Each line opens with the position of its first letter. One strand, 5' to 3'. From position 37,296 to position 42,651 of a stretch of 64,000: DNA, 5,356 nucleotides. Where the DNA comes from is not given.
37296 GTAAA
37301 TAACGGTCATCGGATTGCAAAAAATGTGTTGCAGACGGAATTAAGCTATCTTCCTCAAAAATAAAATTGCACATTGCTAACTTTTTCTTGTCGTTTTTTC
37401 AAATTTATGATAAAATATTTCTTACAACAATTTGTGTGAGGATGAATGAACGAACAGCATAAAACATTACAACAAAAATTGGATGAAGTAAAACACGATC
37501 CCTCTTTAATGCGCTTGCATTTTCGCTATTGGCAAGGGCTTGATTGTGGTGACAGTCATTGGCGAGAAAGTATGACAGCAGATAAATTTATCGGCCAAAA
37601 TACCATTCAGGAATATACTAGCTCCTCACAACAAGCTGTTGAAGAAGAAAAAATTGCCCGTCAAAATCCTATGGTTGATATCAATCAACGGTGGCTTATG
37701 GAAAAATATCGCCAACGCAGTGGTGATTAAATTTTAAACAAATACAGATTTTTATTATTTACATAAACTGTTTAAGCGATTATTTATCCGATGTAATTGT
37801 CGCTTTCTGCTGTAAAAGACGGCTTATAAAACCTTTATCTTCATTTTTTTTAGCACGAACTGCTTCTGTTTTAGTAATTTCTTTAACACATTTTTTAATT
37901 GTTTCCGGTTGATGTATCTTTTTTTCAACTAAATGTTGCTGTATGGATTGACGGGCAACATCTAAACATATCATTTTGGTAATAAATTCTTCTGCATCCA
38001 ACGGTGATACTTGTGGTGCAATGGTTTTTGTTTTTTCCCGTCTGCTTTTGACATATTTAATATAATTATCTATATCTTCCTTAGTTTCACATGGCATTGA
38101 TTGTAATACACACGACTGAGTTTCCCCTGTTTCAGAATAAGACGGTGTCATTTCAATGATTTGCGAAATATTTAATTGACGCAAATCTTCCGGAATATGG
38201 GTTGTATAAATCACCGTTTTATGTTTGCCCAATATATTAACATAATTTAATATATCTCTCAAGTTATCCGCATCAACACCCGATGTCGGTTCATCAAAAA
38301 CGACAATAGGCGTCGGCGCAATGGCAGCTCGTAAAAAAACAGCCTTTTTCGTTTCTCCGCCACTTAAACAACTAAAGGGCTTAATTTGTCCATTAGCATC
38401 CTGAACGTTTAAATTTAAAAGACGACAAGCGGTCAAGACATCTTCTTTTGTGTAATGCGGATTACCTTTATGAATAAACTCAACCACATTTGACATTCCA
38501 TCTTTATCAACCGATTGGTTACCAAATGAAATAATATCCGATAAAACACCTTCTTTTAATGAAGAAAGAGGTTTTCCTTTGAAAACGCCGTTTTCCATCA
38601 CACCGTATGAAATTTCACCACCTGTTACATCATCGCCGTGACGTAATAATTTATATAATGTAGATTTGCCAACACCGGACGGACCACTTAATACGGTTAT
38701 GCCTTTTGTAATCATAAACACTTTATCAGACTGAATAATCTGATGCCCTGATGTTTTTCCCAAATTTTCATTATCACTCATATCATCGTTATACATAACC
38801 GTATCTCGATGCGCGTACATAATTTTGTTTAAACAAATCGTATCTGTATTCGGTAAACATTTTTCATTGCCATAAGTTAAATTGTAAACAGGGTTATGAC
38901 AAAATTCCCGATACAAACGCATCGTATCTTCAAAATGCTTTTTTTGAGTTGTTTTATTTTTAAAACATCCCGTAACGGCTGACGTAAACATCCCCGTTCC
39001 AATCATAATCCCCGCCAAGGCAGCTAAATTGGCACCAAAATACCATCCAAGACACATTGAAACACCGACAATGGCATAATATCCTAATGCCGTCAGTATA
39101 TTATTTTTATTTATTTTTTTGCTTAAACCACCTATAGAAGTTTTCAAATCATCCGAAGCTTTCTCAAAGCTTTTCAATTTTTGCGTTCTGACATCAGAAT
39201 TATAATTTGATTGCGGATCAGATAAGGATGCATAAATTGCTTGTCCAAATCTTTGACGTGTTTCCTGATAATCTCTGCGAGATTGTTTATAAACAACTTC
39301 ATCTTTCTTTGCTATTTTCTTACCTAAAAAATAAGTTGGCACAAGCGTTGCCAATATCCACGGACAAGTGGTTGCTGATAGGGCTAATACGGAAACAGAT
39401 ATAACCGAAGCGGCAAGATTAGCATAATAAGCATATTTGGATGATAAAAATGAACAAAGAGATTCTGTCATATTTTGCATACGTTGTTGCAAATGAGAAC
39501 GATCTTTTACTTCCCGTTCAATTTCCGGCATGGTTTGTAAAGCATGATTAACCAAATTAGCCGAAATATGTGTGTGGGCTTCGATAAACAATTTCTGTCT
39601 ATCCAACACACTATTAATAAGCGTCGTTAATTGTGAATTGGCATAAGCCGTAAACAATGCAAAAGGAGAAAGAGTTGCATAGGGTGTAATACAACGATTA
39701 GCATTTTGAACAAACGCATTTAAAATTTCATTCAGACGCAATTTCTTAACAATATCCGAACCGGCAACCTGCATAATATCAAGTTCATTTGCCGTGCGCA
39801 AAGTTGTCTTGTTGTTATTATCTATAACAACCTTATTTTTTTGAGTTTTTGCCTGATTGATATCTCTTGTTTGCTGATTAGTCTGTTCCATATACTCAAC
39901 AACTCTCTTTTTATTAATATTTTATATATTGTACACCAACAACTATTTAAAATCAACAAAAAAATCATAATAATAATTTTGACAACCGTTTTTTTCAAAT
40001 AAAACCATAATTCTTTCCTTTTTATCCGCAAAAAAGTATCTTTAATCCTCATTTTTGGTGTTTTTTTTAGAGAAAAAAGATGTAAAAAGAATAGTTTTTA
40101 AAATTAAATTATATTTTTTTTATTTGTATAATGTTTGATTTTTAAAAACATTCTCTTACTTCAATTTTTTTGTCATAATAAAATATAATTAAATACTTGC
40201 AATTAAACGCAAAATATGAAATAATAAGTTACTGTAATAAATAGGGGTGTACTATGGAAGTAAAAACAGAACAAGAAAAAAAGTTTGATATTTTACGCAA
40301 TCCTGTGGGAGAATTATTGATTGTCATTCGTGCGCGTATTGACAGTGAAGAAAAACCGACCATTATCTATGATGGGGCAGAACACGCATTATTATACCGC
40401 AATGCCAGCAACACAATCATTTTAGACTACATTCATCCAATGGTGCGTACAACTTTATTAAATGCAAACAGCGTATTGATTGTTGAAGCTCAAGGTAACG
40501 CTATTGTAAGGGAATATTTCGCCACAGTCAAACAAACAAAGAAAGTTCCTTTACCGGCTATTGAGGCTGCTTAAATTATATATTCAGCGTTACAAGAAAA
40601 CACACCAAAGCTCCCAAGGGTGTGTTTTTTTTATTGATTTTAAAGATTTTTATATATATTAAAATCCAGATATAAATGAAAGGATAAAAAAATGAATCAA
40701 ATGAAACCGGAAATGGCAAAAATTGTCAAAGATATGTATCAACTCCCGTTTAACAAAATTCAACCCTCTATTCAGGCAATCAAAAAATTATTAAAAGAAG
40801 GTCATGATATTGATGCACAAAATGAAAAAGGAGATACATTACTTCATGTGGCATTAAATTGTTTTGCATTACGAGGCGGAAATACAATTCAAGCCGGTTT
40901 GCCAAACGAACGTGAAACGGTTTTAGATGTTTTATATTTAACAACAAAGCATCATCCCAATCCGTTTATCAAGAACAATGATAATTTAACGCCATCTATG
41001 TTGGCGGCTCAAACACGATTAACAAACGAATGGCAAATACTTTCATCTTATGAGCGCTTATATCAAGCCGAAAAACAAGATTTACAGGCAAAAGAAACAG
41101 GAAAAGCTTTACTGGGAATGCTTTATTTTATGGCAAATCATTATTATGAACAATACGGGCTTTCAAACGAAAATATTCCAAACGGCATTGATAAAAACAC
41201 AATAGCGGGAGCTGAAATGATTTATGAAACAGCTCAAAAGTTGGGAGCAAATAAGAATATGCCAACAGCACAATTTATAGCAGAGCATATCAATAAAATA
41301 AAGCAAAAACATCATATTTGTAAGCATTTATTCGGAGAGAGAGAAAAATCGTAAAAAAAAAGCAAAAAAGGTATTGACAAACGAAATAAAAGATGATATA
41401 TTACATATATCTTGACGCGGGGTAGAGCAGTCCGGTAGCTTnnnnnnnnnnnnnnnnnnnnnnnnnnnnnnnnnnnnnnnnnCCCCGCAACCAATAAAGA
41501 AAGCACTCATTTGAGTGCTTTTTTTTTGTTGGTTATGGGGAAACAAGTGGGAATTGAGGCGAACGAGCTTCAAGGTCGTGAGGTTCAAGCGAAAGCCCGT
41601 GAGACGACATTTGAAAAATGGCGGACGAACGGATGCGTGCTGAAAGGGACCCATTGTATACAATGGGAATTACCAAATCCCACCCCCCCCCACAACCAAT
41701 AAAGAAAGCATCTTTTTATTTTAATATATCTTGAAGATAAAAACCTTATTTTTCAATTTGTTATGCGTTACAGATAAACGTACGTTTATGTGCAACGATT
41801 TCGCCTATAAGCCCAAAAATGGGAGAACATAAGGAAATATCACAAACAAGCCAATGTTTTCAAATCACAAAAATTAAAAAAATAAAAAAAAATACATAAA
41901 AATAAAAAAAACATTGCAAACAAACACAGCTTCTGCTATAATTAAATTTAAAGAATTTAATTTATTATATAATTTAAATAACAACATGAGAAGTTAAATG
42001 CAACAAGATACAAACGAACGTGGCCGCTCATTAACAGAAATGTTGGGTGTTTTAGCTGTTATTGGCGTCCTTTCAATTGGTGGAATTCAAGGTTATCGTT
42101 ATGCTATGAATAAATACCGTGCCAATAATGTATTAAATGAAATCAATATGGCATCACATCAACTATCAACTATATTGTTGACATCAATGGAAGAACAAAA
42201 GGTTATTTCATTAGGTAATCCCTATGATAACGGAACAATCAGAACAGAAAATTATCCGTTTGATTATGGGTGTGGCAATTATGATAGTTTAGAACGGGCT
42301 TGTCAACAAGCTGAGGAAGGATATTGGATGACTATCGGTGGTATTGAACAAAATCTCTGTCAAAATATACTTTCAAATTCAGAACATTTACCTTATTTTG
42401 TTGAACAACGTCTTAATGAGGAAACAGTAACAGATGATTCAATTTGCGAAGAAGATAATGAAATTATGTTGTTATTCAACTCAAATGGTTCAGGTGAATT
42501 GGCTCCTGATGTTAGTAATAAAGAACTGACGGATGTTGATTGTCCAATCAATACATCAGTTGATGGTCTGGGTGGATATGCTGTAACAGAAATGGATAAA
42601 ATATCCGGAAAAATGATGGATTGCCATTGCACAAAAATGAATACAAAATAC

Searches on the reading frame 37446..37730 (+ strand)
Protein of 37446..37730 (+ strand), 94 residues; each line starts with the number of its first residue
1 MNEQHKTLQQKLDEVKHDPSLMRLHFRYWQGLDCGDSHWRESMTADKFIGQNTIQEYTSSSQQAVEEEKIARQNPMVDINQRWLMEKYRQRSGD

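Call 11: search_protein_families(library=pfam, proteins=[window:37446-37730:+], max_evalue=0.001)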
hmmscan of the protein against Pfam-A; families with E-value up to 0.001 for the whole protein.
window:37446-37730:+ (94 aa): 0 families

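Call 76: find_encoding_contigs(protein=window:37446-37730:+, flank=10000, max_places=10)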
Protein window:37446-37730:+ (94 aa): no gene with exactly this product is on record in the collection.

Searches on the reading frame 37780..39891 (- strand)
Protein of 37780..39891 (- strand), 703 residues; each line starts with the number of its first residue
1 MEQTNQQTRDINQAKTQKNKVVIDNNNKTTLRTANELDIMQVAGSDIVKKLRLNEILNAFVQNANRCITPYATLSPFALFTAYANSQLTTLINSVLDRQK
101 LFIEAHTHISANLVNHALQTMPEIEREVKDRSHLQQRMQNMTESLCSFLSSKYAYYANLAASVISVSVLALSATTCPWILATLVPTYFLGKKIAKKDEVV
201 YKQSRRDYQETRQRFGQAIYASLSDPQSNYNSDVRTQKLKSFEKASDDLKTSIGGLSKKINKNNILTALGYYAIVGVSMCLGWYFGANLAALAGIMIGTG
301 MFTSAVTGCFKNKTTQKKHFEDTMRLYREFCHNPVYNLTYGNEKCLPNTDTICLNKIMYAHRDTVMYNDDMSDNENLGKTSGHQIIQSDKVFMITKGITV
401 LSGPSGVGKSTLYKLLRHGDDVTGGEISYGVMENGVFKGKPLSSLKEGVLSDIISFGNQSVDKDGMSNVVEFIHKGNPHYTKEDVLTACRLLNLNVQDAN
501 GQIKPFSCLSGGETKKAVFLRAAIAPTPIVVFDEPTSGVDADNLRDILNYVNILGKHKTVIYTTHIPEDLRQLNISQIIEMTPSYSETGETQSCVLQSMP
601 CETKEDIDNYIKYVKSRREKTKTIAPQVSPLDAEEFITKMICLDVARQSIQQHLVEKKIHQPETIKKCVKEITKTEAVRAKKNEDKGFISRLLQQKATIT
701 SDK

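Call 7: search_protein_families(library=pfam, proteins=[window:37780-39891:-], max_evalue=0.01)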
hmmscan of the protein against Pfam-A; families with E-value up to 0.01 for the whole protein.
window:37780-39891:- (703 aa): 7 families
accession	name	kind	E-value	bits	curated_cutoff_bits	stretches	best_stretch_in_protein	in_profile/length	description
PF00005.33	ABC_tran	-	3.1e-12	47.7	25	1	398-537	13-137/137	ABC transporter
PF13304.12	AAA_21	-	6.8e-08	33.4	27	1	521-567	251-300/304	AAA domain, putative AbiEii toxin, Type IV TA system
PF03193.22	RsgA_GTPase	-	9.2e-06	26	30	1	352-428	58-138/174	RsgA GTPase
PF02463.25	SMC_N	-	2.5e-05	24.3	40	1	14-573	90-205/220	RecF/RecN/SMC N terminal domain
PF13401.12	AAA_22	-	0.0016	19.2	27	1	395-420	4-29/130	AAA domain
PF00664.28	ABC_membrane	-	0.003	17.7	28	0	75-223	44-187/274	ABC transporter transmembrane region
PF13555.12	AAA_29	-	0.0045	17.1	27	1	390-412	15-38/61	P-loop containing region of AAA domain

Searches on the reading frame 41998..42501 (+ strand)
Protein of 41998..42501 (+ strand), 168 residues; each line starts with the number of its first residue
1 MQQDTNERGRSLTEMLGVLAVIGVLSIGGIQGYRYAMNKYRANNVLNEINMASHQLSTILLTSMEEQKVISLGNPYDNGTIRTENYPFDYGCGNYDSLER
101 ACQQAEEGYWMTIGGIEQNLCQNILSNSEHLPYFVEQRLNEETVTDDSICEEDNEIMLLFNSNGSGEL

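Call 82: search_protein_families(library=pfam, proteins=[window:41998-42501:+], max_evalue=5)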
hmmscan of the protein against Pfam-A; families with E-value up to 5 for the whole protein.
seq(168 aa): 1 family
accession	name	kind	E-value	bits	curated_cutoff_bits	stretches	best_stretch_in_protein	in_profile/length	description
PF07963.17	N_methyl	-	0.053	13.6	21.2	1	6-28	3-25/27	Prokaryotic N-terminal methylation motif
